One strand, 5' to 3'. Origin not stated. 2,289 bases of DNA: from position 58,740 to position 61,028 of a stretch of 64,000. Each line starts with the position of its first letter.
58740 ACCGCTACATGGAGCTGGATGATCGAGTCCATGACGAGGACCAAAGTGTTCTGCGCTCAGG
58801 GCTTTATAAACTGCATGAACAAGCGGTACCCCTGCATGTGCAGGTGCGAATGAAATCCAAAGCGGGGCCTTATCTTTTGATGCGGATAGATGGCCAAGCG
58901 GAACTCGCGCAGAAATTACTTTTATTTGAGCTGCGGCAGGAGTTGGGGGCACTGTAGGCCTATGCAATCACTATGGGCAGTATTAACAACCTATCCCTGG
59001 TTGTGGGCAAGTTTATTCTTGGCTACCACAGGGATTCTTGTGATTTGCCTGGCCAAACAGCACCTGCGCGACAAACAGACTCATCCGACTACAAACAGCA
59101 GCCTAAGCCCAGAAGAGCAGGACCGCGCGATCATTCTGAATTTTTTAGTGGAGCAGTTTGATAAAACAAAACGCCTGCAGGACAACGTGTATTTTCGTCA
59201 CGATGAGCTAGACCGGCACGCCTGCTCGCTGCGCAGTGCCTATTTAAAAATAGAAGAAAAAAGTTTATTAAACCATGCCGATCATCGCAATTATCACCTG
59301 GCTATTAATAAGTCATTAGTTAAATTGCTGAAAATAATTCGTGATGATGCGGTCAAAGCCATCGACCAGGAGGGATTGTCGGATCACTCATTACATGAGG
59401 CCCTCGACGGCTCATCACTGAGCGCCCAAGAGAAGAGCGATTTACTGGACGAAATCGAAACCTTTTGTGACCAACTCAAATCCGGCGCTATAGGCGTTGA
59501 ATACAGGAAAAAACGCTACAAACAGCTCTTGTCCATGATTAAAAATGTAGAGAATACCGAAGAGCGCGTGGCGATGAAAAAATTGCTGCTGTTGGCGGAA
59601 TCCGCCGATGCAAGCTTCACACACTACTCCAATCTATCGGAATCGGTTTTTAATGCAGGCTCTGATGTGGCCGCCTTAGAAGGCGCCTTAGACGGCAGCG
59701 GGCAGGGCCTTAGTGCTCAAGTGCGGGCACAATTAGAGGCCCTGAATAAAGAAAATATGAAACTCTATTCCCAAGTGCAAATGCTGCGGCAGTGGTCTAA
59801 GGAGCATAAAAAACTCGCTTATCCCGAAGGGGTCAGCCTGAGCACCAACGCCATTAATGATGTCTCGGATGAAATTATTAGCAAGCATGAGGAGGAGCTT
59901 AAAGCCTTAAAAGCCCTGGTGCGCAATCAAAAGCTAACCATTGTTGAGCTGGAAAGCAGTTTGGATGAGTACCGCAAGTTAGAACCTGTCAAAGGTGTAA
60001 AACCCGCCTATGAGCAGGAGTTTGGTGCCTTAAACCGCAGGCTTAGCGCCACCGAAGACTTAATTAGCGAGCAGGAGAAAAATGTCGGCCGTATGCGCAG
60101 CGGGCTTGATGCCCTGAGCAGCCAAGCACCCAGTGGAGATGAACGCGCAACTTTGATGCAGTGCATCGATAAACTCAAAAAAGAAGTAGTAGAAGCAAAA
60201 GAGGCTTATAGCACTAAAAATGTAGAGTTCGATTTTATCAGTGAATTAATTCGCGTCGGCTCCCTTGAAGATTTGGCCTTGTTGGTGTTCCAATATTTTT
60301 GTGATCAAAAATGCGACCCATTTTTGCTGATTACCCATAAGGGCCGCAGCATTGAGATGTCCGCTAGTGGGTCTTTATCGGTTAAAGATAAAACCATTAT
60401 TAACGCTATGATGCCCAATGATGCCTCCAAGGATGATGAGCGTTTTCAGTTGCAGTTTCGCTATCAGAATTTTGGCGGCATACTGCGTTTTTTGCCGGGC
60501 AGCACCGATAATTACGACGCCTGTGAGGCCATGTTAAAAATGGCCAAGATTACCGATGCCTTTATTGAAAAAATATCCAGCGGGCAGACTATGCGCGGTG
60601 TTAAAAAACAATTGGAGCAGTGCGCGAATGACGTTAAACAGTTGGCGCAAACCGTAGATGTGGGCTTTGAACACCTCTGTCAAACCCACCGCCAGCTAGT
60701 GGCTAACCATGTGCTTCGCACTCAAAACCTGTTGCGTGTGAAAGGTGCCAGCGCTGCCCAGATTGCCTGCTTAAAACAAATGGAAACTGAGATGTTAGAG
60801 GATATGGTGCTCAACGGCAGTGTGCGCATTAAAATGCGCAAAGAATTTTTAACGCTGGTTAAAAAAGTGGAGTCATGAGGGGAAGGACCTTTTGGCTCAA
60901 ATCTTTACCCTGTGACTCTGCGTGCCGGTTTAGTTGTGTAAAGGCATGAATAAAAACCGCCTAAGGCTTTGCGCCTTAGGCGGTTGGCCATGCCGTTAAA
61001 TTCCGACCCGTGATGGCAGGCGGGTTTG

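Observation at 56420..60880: Low-GC islet encoding an HTH-less LacI-type ligand-binding/GAF/PAS protein coupled to a membrane-anchored coiled-coil/GAF protein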

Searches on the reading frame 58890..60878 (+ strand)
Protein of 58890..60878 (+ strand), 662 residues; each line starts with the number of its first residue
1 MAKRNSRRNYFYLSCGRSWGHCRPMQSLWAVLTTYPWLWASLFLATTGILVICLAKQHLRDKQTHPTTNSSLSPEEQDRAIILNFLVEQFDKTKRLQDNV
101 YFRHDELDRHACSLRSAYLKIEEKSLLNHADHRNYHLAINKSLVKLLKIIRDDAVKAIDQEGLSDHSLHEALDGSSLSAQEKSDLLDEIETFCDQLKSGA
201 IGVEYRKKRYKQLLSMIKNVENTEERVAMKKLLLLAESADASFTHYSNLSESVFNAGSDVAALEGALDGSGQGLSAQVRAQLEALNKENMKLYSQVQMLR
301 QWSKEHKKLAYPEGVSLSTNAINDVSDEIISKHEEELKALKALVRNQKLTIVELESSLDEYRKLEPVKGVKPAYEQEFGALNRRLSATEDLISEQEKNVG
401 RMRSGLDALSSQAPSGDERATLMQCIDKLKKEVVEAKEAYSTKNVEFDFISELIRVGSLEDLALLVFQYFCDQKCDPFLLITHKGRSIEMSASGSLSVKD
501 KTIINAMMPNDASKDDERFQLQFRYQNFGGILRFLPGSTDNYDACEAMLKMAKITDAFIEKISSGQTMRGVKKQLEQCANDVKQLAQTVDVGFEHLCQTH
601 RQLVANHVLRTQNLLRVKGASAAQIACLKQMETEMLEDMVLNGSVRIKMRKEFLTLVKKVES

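Call 3: search_protein_families(library=pfam, proteins=[window:58890-60878:+], max_evalue=1)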
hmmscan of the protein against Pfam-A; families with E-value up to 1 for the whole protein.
window:58890-60878:+ (662 aa): 8 families
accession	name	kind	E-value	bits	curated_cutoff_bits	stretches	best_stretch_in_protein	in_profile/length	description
PF08954.16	Trimer_CC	-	0.039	14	27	1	325-355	16-46/52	Trimerisation motif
PF02183.23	HALZ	-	0.041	14.5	28.1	1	279-301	18-40/43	Homeobox associated leucine zipper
PF08172.17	CASP_C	-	0.047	13.5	28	1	276-316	115-149/252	CASP C terminal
PF09036.15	Bcr-Abl_Oligo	-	0.23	11.9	23.1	0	566-589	24-47/73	Bcr-Abl oncoprotein oligomerisation domain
PF02520.22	ANIS5_cation-bd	-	0.58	10.7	29.3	1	285-367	10-96/109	SXP/RAL-2 family protein Ani s 5-like, metal-binding domain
PF00804.31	Syntaxin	-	0.62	10.3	26.7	1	553-618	27-91/157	Syntaxin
PF05377.16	FlaC_arch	-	0.9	10.4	27.8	0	559-589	9-37/55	Flagella accessory protein C (FlaC)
PF24850.1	CC_BshC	-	0.94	9.8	27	1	546-608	21-86/159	Bacillithiol biosynthesis BshC, C-terminal coiled-coil domain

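Call 4: search_protein_families(library=ncbifam, proteins=[window:58890-60878:+], max_evalue=1)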
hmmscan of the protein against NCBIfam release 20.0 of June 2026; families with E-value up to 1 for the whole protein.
window:58890-60878:+ (662 aa): 2 families
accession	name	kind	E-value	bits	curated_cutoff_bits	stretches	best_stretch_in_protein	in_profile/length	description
NF040870.1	AztC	equivalog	0.012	15.1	350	1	547-607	114-172/277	zinc ABC transporter substrate-binding protein AztC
NF001962.0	PRK00736.1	equivalog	0.032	13.9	72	0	331-361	2-32/69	hypothetical protein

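Call 9: find_homologous_proteins(query=window:58962-60878:+, max_evalue=0.001)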
Query window:58962-60878:+ (638 aa): 11 proteins with E <= 0.001 among 8000 candidates.
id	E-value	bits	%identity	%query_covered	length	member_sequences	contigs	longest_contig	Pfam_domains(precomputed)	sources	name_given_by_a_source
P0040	0.0e+0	1378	99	100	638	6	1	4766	-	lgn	-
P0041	0.0e+0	1182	84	100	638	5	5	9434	-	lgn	-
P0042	0.0e+0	1136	82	99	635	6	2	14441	-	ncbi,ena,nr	ncbi:MAG TPA: hypothetical protein PKD17_00705 [Cellvibrionaceae bacterium]|nr:hypothetical protein 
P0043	0.0e+0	1110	81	98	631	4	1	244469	-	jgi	-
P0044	0.0e+0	1050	79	96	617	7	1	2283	-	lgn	-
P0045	7.6e-291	984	71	100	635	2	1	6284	-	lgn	-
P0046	4.6e-284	962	69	100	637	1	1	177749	-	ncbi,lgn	ncbi:MAG TPA: hypothetical protein VIZ65_16770 [Cellvibrionaceae bacterium]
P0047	2.9e-282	956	69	100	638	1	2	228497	-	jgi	jgi:hypothetical protein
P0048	4.2e-250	850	77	79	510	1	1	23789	-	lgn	-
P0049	2.1e-130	455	43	92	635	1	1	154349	-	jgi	jgi:hypothetical protein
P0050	7.3e-125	436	41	100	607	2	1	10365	-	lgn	-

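Call 28: predict_structure(alignment_id=A2)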
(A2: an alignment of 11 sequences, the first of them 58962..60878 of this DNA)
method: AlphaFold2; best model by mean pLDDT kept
length: 638 residues; sequences in the alignment: 11
mean_pLDDT: 48.9   pTM: 0.25
mean pLDDT of the five models: 48.9, 47.9, 46.0, 45.9, 45.4
residues with pLDDT >= 90: 0; 70-90: 93; 50-70: 164; < 50: 381
segments of 3 or more residues with pLDDT < 50: 39-49, 51-53, 58-107, 109-151, 213-251, 278-301, 341-347, 385-392, 401-552, 554-559, 617-638
pLDDT, mean of each block of 10 residues (from residue 1): 59 71 79 61 40 44 34 28 30 33 45 47 45 34 29 65 76 57 72 71 65 38 27 29 35 53 53 49 40 44 59 70 70 60 46 61 67 63 47 47 44 37 33 35 40 31 37 40 39 38 29 31 35 36 41 47 53 69 78 78 75 55 47 38
secondary structure, 60 per line:
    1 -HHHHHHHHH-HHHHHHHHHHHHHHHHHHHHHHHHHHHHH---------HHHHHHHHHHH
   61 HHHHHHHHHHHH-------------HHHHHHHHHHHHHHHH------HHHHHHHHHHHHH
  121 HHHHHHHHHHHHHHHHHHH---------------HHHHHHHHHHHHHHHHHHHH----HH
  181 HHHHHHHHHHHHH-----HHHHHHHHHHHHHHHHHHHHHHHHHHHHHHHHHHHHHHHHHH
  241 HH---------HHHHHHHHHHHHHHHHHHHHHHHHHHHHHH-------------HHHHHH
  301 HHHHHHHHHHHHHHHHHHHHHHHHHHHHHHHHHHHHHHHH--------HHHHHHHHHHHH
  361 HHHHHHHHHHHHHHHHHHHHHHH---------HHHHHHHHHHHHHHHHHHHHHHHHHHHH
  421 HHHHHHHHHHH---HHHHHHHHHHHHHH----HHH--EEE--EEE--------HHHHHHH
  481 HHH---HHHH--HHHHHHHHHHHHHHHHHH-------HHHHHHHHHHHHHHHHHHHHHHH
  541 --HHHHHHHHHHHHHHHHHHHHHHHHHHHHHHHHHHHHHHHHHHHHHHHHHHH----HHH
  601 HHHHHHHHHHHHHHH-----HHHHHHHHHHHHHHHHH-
elements in order (helices of 4 or more, strands of 3 or more residues): H2-10 H12-40 H50-72 H86-101 H108-139 H155-174 H179-193 H199-242 H252-281 H295-340 H349-383 H393-431 H435-448 E458-460 E463-465 H474-483 H487-490 H493-510 H518-540 H543-593 H598-615 H621-637
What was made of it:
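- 59409..60206 (+): B, residues 150-415: long helical, coiled-coil-like region. The AF2 model is helical here, at low confidence (call 28).
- B's structure model is of low confidence (pLDDT 48.9, call 28).
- Tried and rejected: AF2 model of ORF2 from 11 sequences: too poor to search (pLDDT 48.9, call 28).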

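Call 33: search_protein_representatives(alignment_id=A2)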
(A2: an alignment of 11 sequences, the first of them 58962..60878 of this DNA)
Query: 11 sequences, 637 profile positions. Proteins with E-value up to 0.001 (for the whole library): 64; up to 1e-10: 57; up to 1e-30: 47. The best 64 are listed.
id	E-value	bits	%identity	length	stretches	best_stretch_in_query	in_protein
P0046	0.0e+00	1181.1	-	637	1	1-636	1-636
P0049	3.1e-278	941.3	-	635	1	5-636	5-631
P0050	3.7e-255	865.1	-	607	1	1-636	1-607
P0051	2.6e-145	502.2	-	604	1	9-636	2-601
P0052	4.0e-125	435.5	-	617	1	16-636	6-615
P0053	1.9e-77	278.0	-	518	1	25-482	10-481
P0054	8.4e-74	266.0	-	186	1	1-186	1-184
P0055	1.4e-65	238.9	-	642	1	17-636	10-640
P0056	3.6e-63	230.8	-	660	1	18-636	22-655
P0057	4.5e-61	223.9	-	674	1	38-636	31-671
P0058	1.9e-59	218.5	-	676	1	7-636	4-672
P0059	1.3e-58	215.8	-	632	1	18-636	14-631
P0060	1.9e-58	215.2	-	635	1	15-636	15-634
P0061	1.0e-57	212.8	-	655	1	25-636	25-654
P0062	4.5e-57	210.7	-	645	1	24-636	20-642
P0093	3.5e-34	135.1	-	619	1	17-619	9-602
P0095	2.5e-30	122.3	-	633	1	16-636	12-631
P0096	5.3e-29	118.0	-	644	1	26-636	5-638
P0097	9.7e-27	110.5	-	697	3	248-636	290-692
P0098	6.7e-26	107.7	-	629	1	20-636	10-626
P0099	1.9e-21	93.0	-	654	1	15-635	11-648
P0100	4.4e-21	91.8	-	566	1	17-593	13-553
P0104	9.7e-11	57.6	-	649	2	295-635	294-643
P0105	2.9e-10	56.1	-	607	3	301-629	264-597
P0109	1.2e-07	47.4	-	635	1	18-614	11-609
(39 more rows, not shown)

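Call 42: search_protein_families(library=pfam, alignment_id=A4, max_evalue=0.01)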
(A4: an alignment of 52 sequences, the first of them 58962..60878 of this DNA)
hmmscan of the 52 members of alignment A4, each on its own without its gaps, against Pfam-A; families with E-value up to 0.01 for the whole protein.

A. member 1, window:58962-60878:+ (638 aa): 0 families

B. families by the number of members that match (of 52 scanned): 30 families (the first 25 are shown)
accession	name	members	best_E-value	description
PF08702.15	Fib_alpha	5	0.00021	Fibrinogen alpha/beta chain family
PF04102.17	SlyX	4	1.1e-05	SlyX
PF00261.25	Tropomyosin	2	7.9e-05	Tropomyosin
PF04108.17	ATG17_like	2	0.00094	Autophagy protein ATG17-like domain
PF07889.17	DUF1664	1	2.1e-05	Protein of unknown function (DUF1664)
PF02050.21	FliJ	1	0.00017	Flagellar FliJ protein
PF22299.1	BRISC_FAM175B_helical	1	0.00039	BRISC complex subunit FAM175B, helical domain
PF16591.11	HBM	1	0.00047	Helical bimodular sensor domain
PF05008.21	V-SNARE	1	0.00084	Vesicle transport v-SNARE protein N-terminus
PF14523.12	Syntaxin_2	1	0.0013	Syntaxin-like protein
PF06103.16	DUF948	1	0.0017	Bacterial protein of unknown function (DUF948)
PF11932.13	DUF3450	1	0.0021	Protein of unknown function (DUF3450)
PF06818.20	Fez1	1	0.0022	Fez1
PF21478.3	GcvP2_C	1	0.0022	Glycine dehydrogenase, C-terminal domain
PF14712.11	Snapin_Pallidin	1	0.0023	Snapin/Pallidin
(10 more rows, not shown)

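Call 43: search_solved_structures(query=A4, max_evalue=1)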
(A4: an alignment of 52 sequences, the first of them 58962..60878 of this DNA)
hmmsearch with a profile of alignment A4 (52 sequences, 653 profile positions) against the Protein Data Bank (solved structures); distinct sequences matched with E-value up to 1: 79 (the best 60 are shown).
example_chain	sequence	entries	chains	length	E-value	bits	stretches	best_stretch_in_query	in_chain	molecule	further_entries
6gao_A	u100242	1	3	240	4.5e-05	25.4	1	201-346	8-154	Outer capsid protein sigma-1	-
9eul_A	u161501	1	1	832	0.00041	22.2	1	161-303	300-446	GP-PDE domain-containing protein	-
9euf_B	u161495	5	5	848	0.00042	22.2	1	161-303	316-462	GP-PDE domain-containing protein | ORF58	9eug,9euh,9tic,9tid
6fia_A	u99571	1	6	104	0.0012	20.7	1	217-305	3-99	LINE-1 retrotransposable element ORF1 protein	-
2ch7_A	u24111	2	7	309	0.0024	19.7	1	245-313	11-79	METHYL-ACCEPTING CHEMOTAXIS PROTEIN | Methyl-accepting chemotaxis protein 2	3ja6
6pfp_A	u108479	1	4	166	0.0025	19.6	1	199-292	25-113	Myosin-7 fused to GP7 and EB1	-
3ja6_H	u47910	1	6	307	0.0034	19.1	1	246-314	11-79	Methyl-accepting chemotaxis protein 2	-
2ch7_B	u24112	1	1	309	0.0035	19.1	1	245-313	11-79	METHYL-ACCEPTING CHEMOTAXIS PROTEIN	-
8qox_B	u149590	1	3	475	0.0038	19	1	185-282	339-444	Conserved membrane protein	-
5xg2_A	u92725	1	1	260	0.0049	18.6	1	263-447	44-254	Chromosome partition protein Smc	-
1aep_A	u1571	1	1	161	0.0064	18.2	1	129-241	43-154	APOLIPOPHORIN III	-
5zhy_A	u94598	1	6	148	0.0088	17.8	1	181-279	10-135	Spike glycoprotein, Spike glycoprotein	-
5apu_A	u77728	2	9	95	0.01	17.5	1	261-327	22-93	GENERAL CONTROL PROTEIN GCN4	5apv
6gaj_A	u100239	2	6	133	0.011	17.5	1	202-290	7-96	Outer capsid protein sigma-1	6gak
3he4_A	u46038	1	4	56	0.012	17.4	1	229-281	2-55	SYNZIP6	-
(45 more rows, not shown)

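Call 58: find_homologous_proteins(query=A4, max_evalue=0.001)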
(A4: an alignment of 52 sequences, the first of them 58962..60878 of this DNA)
Query A4 (52 sequences) (638 aa, profile of the alignment): 11 proteins with E <= 0.001 among 8000 candidates.
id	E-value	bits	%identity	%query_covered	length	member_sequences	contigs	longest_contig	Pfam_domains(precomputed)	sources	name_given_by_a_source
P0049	2.3e-175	603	43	92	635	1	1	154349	-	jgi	jgi:hypothetical protein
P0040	7.5e-171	588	99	100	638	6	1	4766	-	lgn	-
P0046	6.4e-169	582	69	100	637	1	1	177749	-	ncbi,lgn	ncbi:MAG TPA: hypothetical protein VIZ65_16770 [Cellvibrionaceae bacterium]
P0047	4.1e-166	572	69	100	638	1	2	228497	-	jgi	jgi:hypothetical protein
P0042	3.5e-165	569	82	99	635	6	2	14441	-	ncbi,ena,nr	ncbi:MAG TPA: hypothetical protein PKD17_00705 [Cellvibrionaceae bacterium]|nr:hypothetical protein 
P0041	4.0e-165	569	84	100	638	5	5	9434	-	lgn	-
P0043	2.8e-164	566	81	98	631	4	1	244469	-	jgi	-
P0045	1.4e-159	551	71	100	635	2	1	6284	-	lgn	-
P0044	2.5e-154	533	79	96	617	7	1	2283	-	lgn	-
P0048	1.2e-132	462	77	79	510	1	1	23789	-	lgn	-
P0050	8.7e-127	442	41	100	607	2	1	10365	-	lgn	-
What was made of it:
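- Tried and rejected: Third word-indexed homolog search, using the 52-sequence B profile: returned only the 11 close relatives already known (call 58).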

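Call 65: search_protein_families(library=padloc, proteins=[window:58962-60878:+], max_evalue=0.01)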
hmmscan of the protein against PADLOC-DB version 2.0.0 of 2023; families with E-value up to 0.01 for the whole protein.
window:58962-60878:+ (638 aa): 0 families

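Call 73: find_related_loci(query=A3, collection=metagenome_contigs, flank=4000)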
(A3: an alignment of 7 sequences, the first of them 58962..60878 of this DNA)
Query A3 (638 aa) in metagenome_contigs; peptide patterns used: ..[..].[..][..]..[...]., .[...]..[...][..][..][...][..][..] (x = any residue, [..] = any of these).
183 stretches matched a pattern; 3 encode a relative of the query (tblastn E <= 1e-3); 3 distinct loci.
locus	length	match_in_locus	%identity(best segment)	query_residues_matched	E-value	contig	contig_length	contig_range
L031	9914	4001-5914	80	1-637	0e+0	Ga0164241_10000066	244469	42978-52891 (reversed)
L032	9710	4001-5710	30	56-637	1e-75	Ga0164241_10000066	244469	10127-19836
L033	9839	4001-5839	25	45-638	9e-40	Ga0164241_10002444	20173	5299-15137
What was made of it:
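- Tried and rejected: The 7-sequence alignment worked (call 73).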

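Call 76: search_protein_families(library=pfam, proteins=[L032:48-518:-, L032:796-1608:-, L032:1608-2156:-, L032:2204-3112:-, L032:3196-3738:+, L032:3866-5719:+, L032:6071-8212:-, L032:8392-9291:-], max_evalue=0.001)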
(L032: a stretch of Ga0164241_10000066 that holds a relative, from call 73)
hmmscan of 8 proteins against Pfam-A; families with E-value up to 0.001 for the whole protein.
L032:48-518:- (156 aa): 2 families
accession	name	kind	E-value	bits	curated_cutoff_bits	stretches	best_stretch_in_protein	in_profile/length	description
PF01292.26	Ni_hydr_CYTB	-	1.3e-06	28.8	30.1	1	99-154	108-168/179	Prokaryotic cytochrome b561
PF14358.11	DUF4405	-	0.00086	20.2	26.7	0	99-146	7-63/66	Domain of unknown function (DUF4405)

L032:796-1608:- (270 aa): 1 family
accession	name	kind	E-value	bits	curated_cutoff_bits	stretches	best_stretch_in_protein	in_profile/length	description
PF02424.20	ApbE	-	7.5e-29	101.5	25.6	1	15-247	2-244/266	ApbE family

L032:1608-2156:- (182 aa): 1 family
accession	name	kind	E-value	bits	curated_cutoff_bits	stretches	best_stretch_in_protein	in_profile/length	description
PF04205.19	FMN_bind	-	1.3e-11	45.4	22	1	95-173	1-76/77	FMN-binding domain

L032:2204-3112:- (302 aa): 1 family
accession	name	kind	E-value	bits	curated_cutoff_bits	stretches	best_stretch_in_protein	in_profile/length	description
PF20367.4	DUF6662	-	1.1e-90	304.7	27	2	21-193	10-182/308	Family of unknown function (DUF6662)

L032:3196-3738:+ (180 aa): 3 families
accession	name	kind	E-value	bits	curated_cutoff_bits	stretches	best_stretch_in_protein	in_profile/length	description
PF14567.11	SUKH_5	-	1.8e-39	135.2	27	1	39-169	2-142/142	SMI1-KNR4 cell-wall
PF09346.15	SMI1_KNR4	-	6.5e-09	36.9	25.4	1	60-161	3-116/125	SMI1 / KNR4 family (SUKH-1)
PF14568.11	SUKH_6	-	0.00023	22.1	27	0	61-154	1-103/119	SMI1-KNR4 cell-wall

L032:3866-5719:+ (617 aa): 0 families

L032:6071-8212:- (713 aa): 6 families
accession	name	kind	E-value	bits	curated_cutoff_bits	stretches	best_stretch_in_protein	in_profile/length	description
PF00009.33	GTP_EFTU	-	1.9e-59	200.9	26.5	1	22-292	3-187/188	Elongation factor Tu GTP binding domain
PF03764.24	EFG_IV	-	2.6e-45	153.5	24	1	490-608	1-120/121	Elongation factor G, domain IV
PF00679.30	EFG_C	-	1.7e-29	102.1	27.9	1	611-696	1-87/89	Elongation factor G C-terminus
PF14492.12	EFG_III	-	3.4e-29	101.2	27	1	415-488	1-74/75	Elongation Factor G, domain III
PF03144.31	GTP_EFTU_D2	-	1.8e-17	64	30.3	1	335-402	1-73/73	Elongation factor Tu domain 2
PF22042.2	EF-G_D2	-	1.4e-15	57.6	27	1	321-403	1-83/84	Elongation factor G domain 2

L032:8392-9291:- (299 aa): 1 family
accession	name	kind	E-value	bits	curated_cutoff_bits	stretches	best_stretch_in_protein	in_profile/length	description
PF03279.18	Lip_A_acyltrans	-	1.8e-39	136.2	22.3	1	8-287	15-294/295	Bacterial lipid A biosynthesis acyltransferase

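Call 80: search_dna_similar(query=window:58962-60878:+, collection=plasmids, mode=protein, max_rows=5, max_evalue=0.001)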
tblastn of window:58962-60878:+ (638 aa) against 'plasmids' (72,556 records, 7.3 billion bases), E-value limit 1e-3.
No match.
